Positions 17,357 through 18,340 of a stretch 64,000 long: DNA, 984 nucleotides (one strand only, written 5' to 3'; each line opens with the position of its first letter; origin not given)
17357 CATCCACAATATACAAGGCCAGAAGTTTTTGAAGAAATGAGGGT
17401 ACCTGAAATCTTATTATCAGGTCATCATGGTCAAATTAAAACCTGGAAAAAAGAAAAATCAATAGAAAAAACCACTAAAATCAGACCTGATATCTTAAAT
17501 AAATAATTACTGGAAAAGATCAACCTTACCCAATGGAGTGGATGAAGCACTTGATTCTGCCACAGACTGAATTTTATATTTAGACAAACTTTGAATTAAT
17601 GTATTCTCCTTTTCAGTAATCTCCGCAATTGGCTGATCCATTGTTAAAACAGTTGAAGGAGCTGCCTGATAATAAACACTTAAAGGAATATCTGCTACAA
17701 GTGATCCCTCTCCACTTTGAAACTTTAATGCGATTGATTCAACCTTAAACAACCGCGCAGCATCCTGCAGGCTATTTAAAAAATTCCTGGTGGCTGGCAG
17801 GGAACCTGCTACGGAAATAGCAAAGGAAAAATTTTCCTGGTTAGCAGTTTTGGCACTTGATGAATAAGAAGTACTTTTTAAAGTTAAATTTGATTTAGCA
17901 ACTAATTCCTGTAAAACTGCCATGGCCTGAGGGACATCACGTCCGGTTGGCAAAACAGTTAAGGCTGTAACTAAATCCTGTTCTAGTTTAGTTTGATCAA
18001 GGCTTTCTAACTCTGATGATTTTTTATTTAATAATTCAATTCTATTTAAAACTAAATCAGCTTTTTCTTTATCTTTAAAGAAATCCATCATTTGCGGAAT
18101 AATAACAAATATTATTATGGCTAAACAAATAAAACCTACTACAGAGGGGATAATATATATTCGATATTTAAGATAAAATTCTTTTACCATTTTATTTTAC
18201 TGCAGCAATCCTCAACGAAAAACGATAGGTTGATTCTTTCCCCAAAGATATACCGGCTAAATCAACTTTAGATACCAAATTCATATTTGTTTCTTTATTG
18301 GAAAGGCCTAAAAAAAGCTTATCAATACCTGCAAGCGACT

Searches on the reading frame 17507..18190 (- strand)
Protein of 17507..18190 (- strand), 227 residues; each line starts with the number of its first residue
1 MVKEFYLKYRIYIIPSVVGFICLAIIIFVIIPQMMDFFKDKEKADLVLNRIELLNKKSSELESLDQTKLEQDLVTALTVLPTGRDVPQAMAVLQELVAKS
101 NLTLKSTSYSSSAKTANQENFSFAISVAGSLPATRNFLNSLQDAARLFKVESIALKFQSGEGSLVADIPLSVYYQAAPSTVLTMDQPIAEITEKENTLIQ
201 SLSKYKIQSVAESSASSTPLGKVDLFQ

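Call 92: search_protein_families(library=pfam, proteins=[window:17507-18190:-], max_evalue=0.001)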
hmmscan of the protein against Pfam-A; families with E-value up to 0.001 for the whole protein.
window:17507-18190:- (227 aa): 2 families
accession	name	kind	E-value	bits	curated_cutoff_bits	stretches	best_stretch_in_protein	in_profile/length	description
PF04350.18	PilO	-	1.2e-05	25.9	22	1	55-168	19-136/145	Pilus assembly protein, PilO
PF10741.14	T2SSM_b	-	4.5e-05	23.7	21.7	1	88-158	18-92/111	Type II secretion system (T2SS), protein M subtype b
